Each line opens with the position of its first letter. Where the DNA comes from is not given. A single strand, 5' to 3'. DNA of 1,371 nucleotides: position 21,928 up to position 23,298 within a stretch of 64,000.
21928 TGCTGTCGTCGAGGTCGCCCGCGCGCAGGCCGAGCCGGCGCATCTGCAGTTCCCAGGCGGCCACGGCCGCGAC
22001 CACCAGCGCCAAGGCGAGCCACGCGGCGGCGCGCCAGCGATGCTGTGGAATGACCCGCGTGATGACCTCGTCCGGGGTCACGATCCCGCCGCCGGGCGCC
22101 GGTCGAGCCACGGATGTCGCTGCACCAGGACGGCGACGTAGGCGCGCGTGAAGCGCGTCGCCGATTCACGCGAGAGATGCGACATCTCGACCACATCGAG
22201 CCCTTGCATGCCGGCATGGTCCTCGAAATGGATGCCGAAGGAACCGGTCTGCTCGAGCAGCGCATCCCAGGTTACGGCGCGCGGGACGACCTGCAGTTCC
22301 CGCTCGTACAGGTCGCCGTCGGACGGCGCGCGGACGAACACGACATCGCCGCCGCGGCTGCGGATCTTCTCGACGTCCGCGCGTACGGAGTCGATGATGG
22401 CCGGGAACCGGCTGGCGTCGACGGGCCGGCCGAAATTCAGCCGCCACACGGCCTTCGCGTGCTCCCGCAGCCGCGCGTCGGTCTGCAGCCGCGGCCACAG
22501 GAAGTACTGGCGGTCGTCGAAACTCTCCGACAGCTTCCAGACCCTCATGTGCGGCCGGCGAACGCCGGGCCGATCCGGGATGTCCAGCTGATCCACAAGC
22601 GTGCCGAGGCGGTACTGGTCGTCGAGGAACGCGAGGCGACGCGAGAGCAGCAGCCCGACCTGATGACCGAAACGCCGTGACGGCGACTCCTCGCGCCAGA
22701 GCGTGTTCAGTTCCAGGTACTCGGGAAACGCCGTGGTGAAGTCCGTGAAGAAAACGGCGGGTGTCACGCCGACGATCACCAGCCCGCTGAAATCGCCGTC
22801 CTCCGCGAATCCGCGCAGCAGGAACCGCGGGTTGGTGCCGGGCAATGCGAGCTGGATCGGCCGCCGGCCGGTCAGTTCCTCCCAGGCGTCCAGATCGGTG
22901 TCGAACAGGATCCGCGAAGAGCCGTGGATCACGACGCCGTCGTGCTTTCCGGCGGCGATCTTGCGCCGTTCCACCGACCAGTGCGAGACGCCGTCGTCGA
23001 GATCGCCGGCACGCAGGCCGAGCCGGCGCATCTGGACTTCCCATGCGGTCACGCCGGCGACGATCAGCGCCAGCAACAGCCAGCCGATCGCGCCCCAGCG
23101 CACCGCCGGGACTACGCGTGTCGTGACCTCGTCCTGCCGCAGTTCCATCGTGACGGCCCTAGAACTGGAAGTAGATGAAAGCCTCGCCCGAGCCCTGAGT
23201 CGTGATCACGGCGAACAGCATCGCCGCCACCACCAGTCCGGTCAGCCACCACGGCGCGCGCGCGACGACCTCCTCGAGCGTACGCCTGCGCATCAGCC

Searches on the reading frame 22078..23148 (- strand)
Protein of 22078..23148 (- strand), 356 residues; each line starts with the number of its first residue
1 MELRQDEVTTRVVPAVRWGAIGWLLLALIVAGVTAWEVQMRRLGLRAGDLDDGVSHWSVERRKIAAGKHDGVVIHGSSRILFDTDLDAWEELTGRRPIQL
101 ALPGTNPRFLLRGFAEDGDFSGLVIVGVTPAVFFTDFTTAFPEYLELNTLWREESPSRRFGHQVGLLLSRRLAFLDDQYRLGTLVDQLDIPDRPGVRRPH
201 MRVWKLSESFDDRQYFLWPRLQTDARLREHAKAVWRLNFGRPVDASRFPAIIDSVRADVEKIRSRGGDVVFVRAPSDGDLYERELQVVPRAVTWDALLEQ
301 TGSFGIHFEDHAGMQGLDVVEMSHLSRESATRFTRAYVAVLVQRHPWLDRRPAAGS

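Call 4: search_protein_families(library=pfam, proteins=[window:22078-23148:-], max_evalue=1)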
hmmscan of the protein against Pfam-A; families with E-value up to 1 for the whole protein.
window:22078-23148:- (356 aa): 0 families

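Call 5: search_protein_families(library=ncbifam, proteins=[window:22078-23148:-], max_evalue=1)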
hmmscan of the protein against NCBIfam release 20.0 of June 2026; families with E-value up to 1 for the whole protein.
window:22078-23148:- (356 aa): 0 families

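Call 7: search_solved_structures(query=window:22078-23148:-, max_evalue=10, show_alignments=2)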
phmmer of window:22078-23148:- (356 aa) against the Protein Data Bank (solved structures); distinct sequences matched with E-value up to 10: 1.
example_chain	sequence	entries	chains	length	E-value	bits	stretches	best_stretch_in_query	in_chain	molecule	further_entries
3q10_A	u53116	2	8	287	0.82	11.9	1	236-286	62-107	Pantoate--beta-alanine ligase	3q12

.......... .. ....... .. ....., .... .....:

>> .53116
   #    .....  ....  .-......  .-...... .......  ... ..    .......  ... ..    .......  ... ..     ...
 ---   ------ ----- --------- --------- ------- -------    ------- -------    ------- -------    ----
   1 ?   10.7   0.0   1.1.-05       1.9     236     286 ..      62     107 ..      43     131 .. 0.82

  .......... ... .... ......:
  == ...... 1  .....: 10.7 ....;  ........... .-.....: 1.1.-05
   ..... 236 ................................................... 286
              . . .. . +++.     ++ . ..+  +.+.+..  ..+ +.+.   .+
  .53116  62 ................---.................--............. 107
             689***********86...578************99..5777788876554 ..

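Call 8: find_homologous_proteins(query=window:22078-23148:-, max_evalue=0.001)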
Query window:22078-23148:- (356 aa): 1064 proteins with E <= 0.001 among 8000 candidates; the best 120 are listed.
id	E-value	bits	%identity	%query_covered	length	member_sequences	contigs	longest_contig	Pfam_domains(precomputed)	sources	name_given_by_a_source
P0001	4.3e-224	761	94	100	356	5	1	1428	-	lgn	-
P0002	4.9e-221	751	94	100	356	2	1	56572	-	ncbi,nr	ncbi:MAG: hypothetical protein KF822_07970 [Steroidobacteraceae bacterium]|nr:hypothetical protein [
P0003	1.4e-196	671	84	98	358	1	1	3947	-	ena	-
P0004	2.9e-189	647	81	100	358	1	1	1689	-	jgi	-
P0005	4.8e-186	636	79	98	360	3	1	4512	-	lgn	-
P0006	1.3e-157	543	70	97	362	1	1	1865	-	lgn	-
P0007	2.1e-156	539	68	98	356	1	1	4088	-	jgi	jgi:hypothetical protein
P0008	3.4e-156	538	68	99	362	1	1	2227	-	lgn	-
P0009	3.3e-154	532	66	97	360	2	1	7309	-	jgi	jgi:hypothetical protein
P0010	3.3e-154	531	67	100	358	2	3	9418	-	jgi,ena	-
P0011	1.5e-153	529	68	97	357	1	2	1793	-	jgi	jgi:hypothetical protein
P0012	1.7e-153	529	67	99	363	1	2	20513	-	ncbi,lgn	ncbi:MAG: hypothetical protein ACREVI_11405 [Steroidobacteraceae bacterium]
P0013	1.4e-152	526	67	99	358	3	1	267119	-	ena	-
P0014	1.4e-152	526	67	99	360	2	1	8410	-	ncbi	-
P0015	1.7e-152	526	66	97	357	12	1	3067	-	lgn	-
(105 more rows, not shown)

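Call 16: find_related_loci(query=A1, collection=genome_contigs, flank=6000)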
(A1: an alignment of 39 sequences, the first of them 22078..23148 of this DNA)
Query A1 (356 aa) in genome_contigs; peptide patterns used: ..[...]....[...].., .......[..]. (x = any residue, [..] = any of these).
230 stretches matched a pattern; 203 encode a relative of the query (tblastn E <= 1e-3); the best 80 are kept; 79 distinct loci.
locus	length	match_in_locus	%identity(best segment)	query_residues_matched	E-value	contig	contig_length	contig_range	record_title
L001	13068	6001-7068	94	1-356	0e+0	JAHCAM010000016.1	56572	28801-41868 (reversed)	MAG: Steroidobacteraceae bacterium isolate ACE_PRO67 PRO67_16, whole genome shotgun sequence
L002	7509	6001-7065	67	5-356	2e-154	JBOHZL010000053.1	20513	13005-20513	MAG: Steroidobacteraceae bacterium isolate SD8048_metabat2.bin.8 NODE_232_length_20513_cov_1.919847, whole genome shotgu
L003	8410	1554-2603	67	4-353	5e-152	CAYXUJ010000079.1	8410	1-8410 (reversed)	MAG TPA_asm: uncultured Steroidobacteraceae bacterium isolate SRP287453_co1_168 genome assembly, contig: NODE_16357_leng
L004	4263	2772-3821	66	5-354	5e-151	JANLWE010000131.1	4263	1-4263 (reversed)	MAG: Gammaproteobacteria bacterium isolate OTE_20_metabat_80 OTE_20_k141_1823317, whole genome shotgun sequence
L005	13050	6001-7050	65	5-354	2e-145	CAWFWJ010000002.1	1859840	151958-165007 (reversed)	MAG: uncultured Gammaproteobacteria bacterium isolate MFD04651.bin.2.41 genome assembly, contig: contig_2385, whole geno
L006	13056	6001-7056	63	5-356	1e-142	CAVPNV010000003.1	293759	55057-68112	MAG: uncultured Gammaproteobacteria bacterium isolate MFD00072.bin.2.98 genome assembly, contig: contig_24335, whole gen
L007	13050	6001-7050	64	5-354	2e-136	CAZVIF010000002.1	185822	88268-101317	MAG TPA_asm: uncultured Steroidobacteraceae bacterium isolate binchicken_co276_112 genome assembly, contig: NODE_71_leng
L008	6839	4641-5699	62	1-352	5e-135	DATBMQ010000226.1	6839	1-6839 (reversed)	MAG TPA_asm: Steroidobacteraceae bacterium isolate SMAG_U4002 k141_4708581, whole genome shotgun sequence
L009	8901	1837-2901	63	1-355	8e-135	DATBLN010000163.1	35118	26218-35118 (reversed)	MAG TPA_asm: Steroidobacteraceae bacterium isolate SMAG_U3973 k141_372084, whole genome shotgun sequence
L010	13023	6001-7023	61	5-345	1e-132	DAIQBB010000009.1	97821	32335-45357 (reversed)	MAG TPA_asm: Steroidobacteraceae bacterium isolate CTOTU25982 NODE_19_length_97821_cov_13.769511, whole genome shotgun s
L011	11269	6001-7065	60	1-355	9e-133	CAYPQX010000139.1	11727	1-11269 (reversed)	MAG TPA_asm: uncultured Steroidobacteraceae bacterium isolate binchicken_co31_78 genome assembly, contig: k141_3585097,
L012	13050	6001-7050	61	5-354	4e-132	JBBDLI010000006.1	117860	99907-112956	MAG: Steroidobacteraceae bacterium isolate LejiaA_66_279 Lejia_A_287_length_117860_cov_180, whole genome shotgun sequenc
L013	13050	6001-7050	60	5-354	8e-132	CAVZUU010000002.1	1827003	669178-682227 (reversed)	MAG: uncultured Gammaproteobacteria bacterium isolate MFD06742.bin.1.1 genome assembly, contig: contig_11541, whole geno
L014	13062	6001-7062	61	1-353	8e-132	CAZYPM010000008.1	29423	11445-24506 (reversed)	MAG TPA_asm: uncultured Steroidobacteraceae bacterium isolate SRP329715_co1_238 genome assembly, contig: NODE_2198_lengt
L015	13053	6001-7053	61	5-356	1e-131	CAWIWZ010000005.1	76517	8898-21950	MAG: uncultured Gammaproteobacteria bacterium isolate MFD04850.bin.2.245 genome assembly, contig: contig_138396, whole g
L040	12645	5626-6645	50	11-353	3e-97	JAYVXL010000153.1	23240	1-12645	MAG: Myxococcales bacterium isolate GL85_DN_concoct_37 GL85_DN_concoct_37_152, whole genome shotgun sequence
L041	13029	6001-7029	47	11-356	6e-95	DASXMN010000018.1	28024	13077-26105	MAG TPA_asm: Candidatus Angelobacter sp. isolate SMAG_U5329 k141_2000314, whole genome shotgun sequence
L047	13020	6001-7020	48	1-343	1e-90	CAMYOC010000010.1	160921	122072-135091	MAG: uncultured Gammaproteobacteria bacterium isolate FCS_Gamma_003 genome assembly, contig: scaffold_167, whole genome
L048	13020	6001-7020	48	7-348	1e-90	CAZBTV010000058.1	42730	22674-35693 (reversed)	MAG TPA_asm: uncultured Steroidobacteraceae bacterium isolate SRP272529_co1_105 genome assembly, contig: NODE_1187_lengt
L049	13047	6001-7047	46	5-354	6e-89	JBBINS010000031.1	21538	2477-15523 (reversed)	MAG: Gammaproteobacteria bacterium isolate BR1S70218_bin_261 NODE_2762_length_21538_cov_12.922730, whole genome shotgun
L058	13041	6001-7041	45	8-354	5e-83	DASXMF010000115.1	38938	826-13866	MAG TPA_asm: Rhizomicrobium sp. isolate SMAG_U5321 k141_2129605, whole genome shotgun sequence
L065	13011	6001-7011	47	8-348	4e-79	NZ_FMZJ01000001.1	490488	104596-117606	Sphingomonas sp. YR710, whole genome shotgun sequence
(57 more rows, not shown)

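Call 19: search_protein_representatives(alignment_id=A1)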
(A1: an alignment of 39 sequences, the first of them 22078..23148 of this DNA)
Query: 39 sequences, 360 profile positions. Proteins with E-value up to 0.001 (for the whole library): 2313; up to 1e-10: 1787; up to 1e-30: 437. The best 150 are listed.
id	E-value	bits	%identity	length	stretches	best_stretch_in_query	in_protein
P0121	2.8e-150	516.7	-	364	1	1-354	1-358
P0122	1.7e-119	415.4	-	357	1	6-349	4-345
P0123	3.9e-119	414.2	-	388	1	10-354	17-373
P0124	5.1e-118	410.6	-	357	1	5-357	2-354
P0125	2.6e-117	408.3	-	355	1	12-356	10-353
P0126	3.8e-113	394.5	-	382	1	7-357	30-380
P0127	3.2e-111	388.2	-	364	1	6-357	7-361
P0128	9.0e-107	373.6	-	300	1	3-230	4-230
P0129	3.3e-104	365.1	-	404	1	10-355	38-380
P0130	6.7e-104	364.1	-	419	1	10-355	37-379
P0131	6.8e-104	364.1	-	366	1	12-345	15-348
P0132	3.0e-101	355.4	-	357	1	7-349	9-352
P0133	2.1e-100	352.7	-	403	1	8-353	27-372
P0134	5.9e-98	344.6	-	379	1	7-355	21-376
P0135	3.7e-97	341.9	-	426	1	135-357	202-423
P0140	2.1e-92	326.3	-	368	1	6-348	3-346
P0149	1.4e-82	294.0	-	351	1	11-344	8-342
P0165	1.1e-73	264.7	-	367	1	9-346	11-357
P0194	1.4e-64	234.8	-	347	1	12-345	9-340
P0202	7.3e-63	229.1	-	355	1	26-351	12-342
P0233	3.1e-54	200.7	-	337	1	26-346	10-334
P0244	5.2e-52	193.4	-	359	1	12-346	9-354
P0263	1.6e-46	175.4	-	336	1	18-346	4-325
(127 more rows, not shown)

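Call 21: predict_structure(alignment_id=A1)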
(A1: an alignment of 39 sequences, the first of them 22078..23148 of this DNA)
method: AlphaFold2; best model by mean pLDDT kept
length: 356 residues; sequences in the alignment: 39
mean_pLDDT: 81.3   pTM: 0.80
mean pLDDT of the five models: 81.3, 80.6, 80.6, 79.9, 74.6
residues with pLDDT >= 90: 147; 70-90: 133; 50-70: 48; < 50: 28
segments of 3 or more residues with pLDDT < 50: 1-3, 181-195, 197-203, 354-356
pLDDT, mean of each block of 10 residues (from residue 1): 54 80 91 77 61 79 90 91 92 92 88 87 95 88 84 84 77 61 44 45 54 75 80 69 88 97 96 90 90 97 96 92 90 97 92 52
secondary structure, 60 per line:
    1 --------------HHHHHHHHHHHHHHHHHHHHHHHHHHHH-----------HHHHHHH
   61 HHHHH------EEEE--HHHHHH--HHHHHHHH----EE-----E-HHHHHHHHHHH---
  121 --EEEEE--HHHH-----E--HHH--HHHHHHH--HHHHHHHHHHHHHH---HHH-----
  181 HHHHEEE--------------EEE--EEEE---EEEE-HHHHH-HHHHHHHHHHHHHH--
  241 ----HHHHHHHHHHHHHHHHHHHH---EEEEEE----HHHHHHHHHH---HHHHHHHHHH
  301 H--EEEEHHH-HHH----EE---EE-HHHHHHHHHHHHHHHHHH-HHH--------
elements in order: H15-42 H54-65 E72-75 H78-83 H86-93 H107-117 E123-127 H130-133 H147-153 H156-169 H181-184 E185-187 E202-204 E207-210 E214-217 H219-223 H225-238 H245-264 E268-273 H278-287 H291-301 E304-307 H327-344

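Call 23: search_protein_families(library=pfam, alignment_id=A2, max_evalue=0.1)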
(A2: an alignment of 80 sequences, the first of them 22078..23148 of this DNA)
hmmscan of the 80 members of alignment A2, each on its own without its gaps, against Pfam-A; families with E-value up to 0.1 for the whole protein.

A. member 1, window:22078-23148:- (356 aa): 0 families

B. families by the number of members that match (of 80 scanned): 18 families
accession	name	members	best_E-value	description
PF10948.13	DUF2635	3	0.025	Protein of unknown function (DUF2635)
PF00857.26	Isochorismatase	2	0.045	Isochorismatase domain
PF19040.6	SGNH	2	0.046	SGNH domain (fused to AT3 domains)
PF19865.4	DUF6338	1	0.00067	Family of unknown function (DUF6338)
PF07519.17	Tannase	1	0.002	Tannase and feruloyl esterase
PF00300.27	His_Phos_1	1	0.0042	Histidine phosphatase superfamily (branch 1)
PF12852.13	Cupin_6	1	0.0043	Cupin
PF24184.1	Phage_zn_bind_5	1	0.0091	Phage zinc binding protein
PF16822.11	ALGX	1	0.021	SGNH hydrolase-like domain, acetyltransferase AlgX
PF10722.14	YbjN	1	0.025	Putative bacterial sensory transduction regulator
PF11296.14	DUF3097_C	1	0.026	DUF3097, C-terminal domain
PF12840.13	HTH_20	1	0.029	Helix-turn-helix domain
PF06724.16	DUF1206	1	0.039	Domain of Unknown Function (DUF1206)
PF04803.17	Cor1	1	0.044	Cor1/Xlr/Xmr conserved region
PF20163.3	DUF6536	1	0.065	Family of unknown function (DUF6536)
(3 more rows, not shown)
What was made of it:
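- On AlgJ/AlgX (PF16822 ALGX): 1 of 80 members matches at E 0.021 (call 23).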

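Call 24: search_solved_structures(query=A2, max_evalue=10, show_alignments=3)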
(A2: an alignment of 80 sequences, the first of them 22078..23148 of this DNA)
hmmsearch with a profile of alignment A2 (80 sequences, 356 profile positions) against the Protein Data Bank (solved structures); distinct sequences matched with E-value up to 10: 6.
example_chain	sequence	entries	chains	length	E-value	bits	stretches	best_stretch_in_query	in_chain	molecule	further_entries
6ox7_C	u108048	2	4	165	0.12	14.7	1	131-231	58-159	Phosphatidylinositol 3-kinase regulatory subunit beta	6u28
3mtt_A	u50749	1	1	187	0.12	14.7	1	131-243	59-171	Phosphatidylinositol 3-kinase regulatory subunit beta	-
3l4q_C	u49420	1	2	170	0.2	13.9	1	131-231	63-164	Phosphatidylinositol 3-kinase regulatory subunit beta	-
7rch_C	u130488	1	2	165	0.22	13.8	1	131-231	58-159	Phosphatidylinositol 3-kinase regulatory subunit beta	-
2y3a_B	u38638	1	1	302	0.55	12.5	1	131-243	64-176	PHOSPHATIDYLINOSITOL 3-KINASE REGULATORY SUBUNIT BETA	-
6qp3_A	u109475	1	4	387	1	11.6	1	233-315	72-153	Cystathionine beta-lyase PatB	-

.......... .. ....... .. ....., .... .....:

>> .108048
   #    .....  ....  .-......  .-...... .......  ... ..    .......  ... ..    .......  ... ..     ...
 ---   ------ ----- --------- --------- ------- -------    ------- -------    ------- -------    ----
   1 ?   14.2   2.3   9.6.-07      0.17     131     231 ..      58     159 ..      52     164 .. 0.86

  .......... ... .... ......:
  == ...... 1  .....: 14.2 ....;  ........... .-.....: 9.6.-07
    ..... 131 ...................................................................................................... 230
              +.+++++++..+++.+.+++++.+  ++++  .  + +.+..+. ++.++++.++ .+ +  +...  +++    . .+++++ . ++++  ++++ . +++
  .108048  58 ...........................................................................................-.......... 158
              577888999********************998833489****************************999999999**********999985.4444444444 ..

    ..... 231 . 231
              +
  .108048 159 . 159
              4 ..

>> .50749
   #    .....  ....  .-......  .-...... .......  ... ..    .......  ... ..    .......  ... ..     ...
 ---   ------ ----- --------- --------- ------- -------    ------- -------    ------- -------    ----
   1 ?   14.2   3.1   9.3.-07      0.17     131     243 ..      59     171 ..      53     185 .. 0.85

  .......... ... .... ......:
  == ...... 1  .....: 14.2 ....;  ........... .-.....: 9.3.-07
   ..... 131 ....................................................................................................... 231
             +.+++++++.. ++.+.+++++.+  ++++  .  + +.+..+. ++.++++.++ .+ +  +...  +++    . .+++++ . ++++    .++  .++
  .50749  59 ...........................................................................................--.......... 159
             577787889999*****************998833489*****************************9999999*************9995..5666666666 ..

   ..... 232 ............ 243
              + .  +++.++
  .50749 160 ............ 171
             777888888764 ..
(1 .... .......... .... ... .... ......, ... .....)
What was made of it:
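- On PatB: No hit at E <= 10 (calls 7, 24).
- Closest known: PatA/PatB peptidoglycan O-acetyltransferase of Gram-negative bacteria. Different: There is no detectable sequence similarity to PatB (calls 7, 24).
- Tried and rejected: PDB searches. phmmer and the family profile against PDB returned chance hits only (calls 7, 24).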

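Call 25: fold_search(model_id=the predicted structure, library=pdb)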
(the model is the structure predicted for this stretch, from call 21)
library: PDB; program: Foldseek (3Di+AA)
matches with E <= 10: 1380; with E <= 0.001: 4
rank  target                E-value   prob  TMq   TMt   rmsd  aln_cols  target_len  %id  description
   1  6o93                  2.0e-05  1.00  0.33  0.31  14.6       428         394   11  D-alanyl transferase DltD from Enterococcus faecalis (released 2019-03-27)
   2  3c1u                  3.4e-04  1.00  0.30  0.44  12.4       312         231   10  D192N mutant of Rhamnogalacturonan acetylesterase (released 2008-08-05)
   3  1deo_A                4.5e-04  1.00  0.32  0.46  12.0       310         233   11  RHAMNOGALACTURONAN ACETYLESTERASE FROM ASPERGILLUS ACULEATUS AT 1.55 A RESOLUTION WITH SO4 IN THE ACTIVE SITE (released 2000-04-26)
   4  7dxm_B                6.8e-04  1.00  0.39  0.36  12.9       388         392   12  Crystal structure of DltD (released 2021-07-21)
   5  7tlv                  1.3e-03  1.00  0.34  0.53  10.1       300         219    9  Structure of Neisseria gonorrhoeae peptidoglycan O-acetyltransferase B (PatB) substituted with selenomethionine (released 2023-01-25)
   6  7tjb                  1.7e-03  1.00  0.33  0.50  10.3       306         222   10  Structure of Neisseria gonorrhoeae peptidoglycan O-acetyltransferase B (PatB) (released 2023-01-18)
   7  4jgg_A                3.6e-03  1.00  0.34  0.60   7.5       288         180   11  Crystal Structure of TesA (released 2013-08-14)
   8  8tlb                  3.8e-03  0.99  0.32  0.50  10.7       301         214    6  Crystal structure of the peptidoglycan O-acetyltransferase B (PatB) from Campylobacter jejuni, catalytic domain (released 2024-12-18)
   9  7dxm_C                4.6e-03  0.97  0.37  0.34  13.1       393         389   10  Crystal structure of DltD (released 2021-07-21)
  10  4ppy_A                6.5e-03  0.99  0.33  0.52   7.6       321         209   10  Crystal structure of a putative acylhydrolase (BF3764) from Bacteroides fragilis NCTC 9343 at 2.00 A resolution (released 2014-04-02)
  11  4iyj_A                6.8e-03  0.99  0.36  0.56   9.4       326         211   10  Crystal structure of a putative acylhydrolase (BACUNI_03406) from Bacteroides uniformis ATCC 8492 at 1.37 A resolution (released 2013-03-06)
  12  3mil_B                9.1e-03  0.99  0.34  0.49   7.4       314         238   10  Crystal structure of isoamyl acetate-hydrolyzing esterase from Saccharomyces cerevisiae (released 2010-11-24)
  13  7trr                  1.0e-02  0.99  0.35  0.54   8.9       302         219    9  Structure of Neisseria gonorrhoeae peptidoglycan O-acetyltransferase B (PatB) with methylsulfonyl adduct (released 2023-02-01)
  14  2o14                  1.0e-02  0.97  0.32  0.32   8.1       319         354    9  X-Ray Crystal Structure of Protein YXIM_BACsu from Bacillus subtilis. Northeast Structural Genomics Consortium Target SR (released 2006-12-12)
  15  4rsh_A                1.1e-02  1.00  0.32  0.60   9.9       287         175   10  Structure of a putative lipolytic protein of G-D-S-L family from Desulfitobacterium hafniense DCB-2 (released 2014-11-19)
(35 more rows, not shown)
